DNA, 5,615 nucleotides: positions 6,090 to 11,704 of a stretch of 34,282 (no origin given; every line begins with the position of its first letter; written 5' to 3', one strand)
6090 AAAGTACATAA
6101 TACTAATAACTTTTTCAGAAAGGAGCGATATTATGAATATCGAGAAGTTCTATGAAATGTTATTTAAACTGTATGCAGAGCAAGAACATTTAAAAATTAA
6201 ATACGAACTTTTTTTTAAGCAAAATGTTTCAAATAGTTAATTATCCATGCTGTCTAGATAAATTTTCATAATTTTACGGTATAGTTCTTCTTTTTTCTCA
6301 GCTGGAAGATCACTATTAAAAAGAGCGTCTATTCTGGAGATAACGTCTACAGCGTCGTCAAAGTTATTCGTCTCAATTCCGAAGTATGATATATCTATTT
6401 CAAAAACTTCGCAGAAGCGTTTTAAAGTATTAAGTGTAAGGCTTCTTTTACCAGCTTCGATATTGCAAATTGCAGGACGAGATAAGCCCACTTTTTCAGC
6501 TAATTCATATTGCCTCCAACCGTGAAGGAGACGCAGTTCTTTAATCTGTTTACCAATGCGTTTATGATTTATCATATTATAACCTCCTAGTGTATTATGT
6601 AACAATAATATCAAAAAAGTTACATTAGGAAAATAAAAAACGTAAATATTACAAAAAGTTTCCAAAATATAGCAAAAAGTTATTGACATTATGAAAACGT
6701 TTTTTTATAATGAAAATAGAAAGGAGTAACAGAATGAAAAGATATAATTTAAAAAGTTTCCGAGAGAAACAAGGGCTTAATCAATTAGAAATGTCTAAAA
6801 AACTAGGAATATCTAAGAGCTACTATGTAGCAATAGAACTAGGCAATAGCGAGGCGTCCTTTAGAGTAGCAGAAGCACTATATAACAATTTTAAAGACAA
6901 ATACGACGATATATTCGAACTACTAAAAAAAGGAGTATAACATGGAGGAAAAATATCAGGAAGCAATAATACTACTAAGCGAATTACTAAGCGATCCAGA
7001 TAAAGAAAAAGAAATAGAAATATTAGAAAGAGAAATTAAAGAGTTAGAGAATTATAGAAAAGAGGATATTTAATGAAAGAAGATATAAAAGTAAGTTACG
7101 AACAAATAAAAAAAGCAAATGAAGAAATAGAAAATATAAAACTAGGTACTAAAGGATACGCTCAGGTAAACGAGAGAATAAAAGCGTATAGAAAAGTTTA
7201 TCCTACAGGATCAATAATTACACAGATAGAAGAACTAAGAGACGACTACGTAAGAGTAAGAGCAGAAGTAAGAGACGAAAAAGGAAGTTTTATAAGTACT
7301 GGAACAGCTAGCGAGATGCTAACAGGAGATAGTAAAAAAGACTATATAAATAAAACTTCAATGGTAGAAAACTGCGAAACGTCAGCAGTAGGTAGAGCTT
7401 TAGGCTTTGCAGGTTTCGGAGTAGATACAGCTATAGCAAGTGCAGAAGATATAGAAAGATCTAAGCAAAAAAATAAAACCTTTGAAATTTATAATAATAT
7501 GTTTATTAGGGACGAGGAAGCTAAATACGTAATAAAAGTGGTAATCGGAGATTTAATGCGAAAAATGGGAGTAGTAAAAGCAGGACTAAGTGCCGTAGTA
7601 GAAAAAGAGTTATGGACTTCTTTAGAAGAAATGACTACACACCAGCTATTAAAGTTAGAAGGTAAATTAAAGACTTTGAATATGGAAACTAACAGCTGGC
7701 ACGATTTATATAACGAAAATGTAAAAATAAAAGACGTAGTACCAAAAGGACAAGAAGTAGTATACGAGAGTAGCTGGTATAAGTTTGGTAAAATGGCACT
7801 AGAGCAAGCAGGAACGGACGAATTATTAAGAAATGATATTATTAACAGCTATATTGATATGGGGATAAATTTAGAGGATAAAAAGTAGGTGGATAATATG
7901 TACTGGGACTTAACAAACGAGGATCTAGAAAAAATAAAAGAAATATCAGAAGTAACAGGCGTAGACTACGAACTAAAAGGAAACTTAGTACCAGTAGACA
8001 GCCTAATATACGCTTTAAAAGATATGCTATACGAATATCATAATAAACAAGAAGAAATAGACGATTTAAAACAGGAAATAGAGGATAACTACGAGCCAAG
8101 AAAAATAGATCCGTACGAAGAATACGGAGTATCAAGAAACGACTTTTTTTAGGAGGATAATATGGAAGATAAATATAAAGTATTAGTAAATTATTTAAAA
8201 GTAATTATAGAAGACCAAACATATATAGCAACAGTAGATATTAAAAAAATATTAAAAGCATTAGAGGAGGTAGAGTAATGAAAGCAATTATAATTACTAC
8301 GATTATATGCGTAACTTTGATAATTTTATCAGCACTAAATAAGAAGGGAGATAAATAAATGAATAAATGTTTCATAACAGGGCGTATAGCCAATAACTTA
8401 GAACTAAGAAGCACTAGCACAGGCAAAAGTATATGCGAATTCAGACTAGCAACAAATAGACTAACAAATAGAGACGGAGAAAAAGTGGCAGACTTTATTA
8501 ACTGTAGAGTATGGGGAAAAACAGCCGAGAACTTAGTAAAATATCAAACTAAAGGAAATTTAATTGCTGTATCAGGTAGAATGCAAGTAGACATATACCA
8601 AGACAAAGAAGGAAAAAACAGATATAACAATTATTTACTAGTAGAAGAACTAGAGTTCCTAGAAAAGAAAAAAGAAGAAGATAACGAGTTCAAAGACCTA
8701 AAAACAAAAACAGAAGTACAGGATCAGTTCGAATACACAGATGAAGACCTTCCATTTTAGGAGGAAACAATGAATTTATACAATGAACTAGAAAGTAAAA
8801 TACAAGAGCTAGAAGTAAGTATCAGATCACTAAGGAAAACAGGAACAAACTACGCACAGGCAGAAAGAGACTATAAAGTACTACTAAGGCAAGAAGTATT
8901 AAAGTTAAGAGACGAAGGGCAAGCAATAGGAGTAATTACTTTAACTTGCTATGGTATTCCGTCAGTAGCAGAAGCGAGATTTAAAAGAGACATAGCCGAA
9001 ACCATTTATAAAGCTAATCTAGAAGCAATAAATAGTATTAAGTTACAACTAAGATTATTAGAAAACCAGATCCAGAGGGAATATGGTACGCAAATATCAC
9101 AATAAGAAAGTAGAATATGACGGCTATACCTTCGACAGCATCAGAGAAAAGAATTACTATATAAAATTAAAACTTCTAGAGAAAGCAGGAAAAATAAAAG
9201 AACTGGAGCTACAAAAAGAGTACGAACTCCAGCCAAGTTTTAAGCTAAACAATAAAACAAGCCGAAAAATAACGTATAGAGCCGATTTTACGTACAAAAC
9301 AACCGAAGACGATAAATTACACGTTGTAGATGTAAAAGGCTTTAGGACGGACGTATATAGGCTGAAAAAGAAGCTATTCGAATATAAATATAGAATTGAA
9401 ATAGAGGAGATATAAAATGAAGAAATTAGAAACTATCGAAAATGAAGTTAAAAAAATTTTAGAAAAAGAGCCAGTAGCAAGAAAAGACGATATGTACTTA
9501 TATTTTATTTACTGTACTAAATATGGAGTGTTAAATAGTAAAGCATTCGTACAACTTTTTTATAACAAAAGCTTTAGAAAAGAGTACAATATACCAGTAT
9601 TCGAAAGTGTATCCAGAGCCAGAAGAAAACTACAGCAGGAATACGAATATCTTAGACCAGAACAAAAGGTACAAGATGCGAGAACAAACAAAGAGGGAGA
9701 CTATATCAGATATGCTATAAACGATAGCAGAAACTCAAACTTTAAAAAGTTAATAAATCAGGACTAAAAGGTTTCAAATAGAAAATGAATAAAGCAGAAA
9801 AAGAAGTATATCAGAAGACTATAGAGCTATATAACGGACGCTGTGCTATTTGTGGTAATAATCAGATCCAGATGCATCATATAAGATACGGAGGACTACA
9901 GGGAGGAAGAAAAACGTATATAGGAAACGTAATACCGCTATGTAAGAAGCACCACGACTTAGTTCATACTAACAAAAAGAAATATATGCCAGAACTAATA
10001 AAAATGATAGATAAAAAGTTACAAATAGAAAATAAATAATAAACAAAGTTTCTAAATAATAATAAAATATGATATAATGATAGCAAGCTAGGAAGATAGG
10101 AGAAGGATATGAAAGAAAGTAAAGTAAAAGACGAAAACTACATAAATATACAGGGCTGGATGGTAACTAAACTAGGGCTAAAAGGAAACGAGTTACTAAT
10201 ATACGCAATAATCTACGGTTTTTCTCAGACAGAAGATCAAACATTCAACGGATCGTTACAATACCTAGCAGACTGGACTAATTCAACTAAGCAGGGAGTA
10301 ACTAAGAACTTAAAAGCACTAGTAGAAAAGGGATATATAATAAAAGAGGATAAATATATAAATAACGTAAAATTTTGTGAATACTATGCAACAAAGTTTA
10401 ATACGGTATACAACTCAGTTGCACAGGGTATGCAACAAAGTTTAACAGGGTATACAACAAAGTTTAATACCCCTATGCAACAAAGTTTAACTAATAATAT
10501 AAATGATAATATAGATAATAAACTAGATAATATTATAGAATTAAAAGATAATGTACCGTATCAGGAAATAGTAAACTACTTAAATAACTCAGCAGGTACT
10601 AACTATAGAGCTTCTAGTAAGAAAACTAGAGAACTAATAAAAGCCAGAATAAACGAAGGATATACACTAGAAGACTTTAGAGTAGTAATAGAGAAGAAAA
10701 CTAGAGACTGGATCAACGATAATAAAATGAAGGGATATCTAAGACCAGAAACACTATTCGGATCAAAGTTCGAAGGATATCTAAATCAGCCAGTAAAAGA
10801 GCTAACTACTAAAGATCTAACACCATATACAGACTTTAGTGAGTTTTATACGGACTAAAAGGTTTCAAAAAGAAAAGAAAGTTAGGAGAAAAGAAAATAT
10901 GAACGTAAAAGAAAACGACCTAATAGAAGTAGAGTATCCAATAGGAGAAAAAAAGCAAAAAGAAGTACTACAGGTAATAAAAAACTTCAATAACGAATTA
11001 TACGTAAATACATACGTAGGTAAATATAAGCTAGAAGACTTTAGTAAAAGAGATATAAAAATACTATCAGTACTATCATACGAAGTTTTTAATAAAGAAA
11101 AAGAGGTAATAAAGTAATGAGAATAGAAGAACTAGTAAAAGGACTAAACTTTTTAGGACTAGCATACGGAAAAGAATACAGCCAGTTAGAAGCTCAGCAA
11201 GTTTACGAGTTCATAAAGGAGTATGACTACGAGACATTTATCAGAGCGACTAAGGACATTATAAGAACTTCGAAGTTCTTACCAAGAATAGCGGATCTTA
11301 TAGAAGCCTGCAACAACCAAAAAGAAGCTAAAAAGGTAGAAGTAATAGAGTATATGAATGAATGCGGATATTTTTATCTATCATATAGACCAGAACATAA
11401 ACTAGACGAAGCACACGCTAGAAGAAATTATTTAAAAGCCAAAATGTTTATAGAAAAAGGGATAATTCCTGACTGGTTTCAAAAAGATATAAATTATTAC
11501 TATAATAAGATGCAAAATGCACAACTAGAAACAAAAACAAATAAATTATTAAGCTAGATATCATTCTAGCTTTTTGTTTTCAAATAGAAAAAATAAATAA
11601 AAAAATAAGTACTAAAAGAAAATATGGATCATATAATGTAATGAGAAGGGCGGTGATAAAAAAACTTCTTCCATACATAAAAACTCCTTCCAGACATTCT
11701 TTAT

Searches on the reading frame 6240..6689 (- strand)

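Call 44: search_protein_families(library=pfam, proteins=[window:6240-6689:-], max_evalue=0.001)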
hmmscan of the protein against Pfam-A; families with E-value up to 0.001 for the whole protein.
window:6240-6689:- (150 aa): 4 families
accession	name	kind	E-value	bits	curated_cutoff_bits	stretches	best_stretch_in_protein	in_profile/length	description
PF01381.28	HTH_3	-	4.1e-14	52.8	23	1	49-103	1-55/55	Helix-turn-helix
PF13560.12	HTH_31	-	2.5e-08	34.6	27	1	45-98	2-56/64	Helix-turn-helix domain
PF13443.12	HTH_26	-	5.3e-07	30.2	22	1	49-100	2-54/63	Cro/C1-type HTH DNA-binding domain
PF12844.13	HTH_19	-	2.9e-05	24.3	30.2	1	46-102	1-57/64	Helix-turn-helix domain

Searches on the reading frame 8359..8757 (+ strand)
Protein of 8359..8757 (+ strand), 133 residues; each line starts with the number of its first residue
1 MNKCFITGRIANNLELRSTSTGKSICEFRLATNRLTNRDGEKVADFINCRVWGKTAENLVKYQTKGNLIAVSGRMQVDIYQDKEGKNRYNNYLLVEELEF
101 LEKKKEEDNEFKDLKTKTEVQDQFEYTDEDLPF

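Call 44: search_protein_families(library=pfam, proteins=[window:8359-8757:+], max_evalue=0.001)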
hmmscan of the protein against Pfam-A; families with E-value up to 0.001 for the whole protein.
window:8359-8757:+ (133 aa): 1 family
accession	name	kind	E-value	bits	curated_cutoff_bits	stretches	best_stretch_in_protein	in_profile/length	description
PF00436.31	SSB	-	5.1e-29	100.8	26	1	1-101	1-104/104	Single-strand binding protein family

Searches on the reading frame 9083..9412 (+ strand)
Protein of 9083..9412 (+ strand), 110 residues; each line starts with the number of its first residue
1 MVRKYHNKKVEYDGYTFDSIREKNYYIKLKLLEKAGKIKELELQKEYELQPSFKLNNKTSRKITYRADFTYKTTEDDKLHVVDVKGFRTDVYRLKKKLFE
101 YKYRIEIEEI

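Call 44: search_protein_families(library=pfam, proteins=[window:9083-9412:+], max_evalue=0.001)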
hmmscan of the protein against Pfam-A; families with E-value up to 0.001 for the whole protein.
window:9083-9412:+ (110 aa): 1 family
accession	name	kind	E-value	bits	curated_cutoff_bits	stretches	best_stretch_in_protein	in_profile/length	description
PF06356.17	DUF1064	-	8e-31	107.3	24.7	1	3-104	2-102/117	Protein of unknown function (DUF1064)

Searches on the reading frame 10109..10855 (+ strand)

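Call 44: search_protein_families(library=pfam, proteins=[window:10109-10855:+], max_evalue=0.001)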
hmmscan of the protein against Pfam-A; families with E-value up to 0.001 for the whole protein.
window:10109-10855:+ (249 aa): 3 families
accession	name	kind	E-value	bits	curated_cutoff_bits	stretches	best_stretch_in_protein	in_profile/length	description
PF09524.15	Phg_2220_C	-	1.1e-29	102.8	27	1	154-226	1-73/73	Conserved phage C-terminus (Phg_2220_C)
PF13730.12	HTH_36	-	3.9e-07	30.2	25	1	23-77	2-55/55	Helix-turn-helix domain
PF21984.2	DnaD_N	-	7.4e-05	23.3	27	1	20-109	10-95/101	DnaD N-terminal domain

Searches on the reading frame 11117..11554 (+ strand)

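Call 45: search_protein_families(library=pfam, proteins=[window:11117-11554:+], max_evalue=0.001)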
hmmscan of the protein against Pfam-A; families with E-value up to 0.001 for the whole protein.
window:11117-11554:+ (146 aa): 1 family
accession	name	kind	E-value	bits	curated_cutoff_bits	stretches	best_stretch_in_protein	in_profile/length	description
PF11417.13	Inhibitor_G39P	-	6.2e-05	23.9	22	1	4-62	3-69/69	Loader and inhibitor of phage G40P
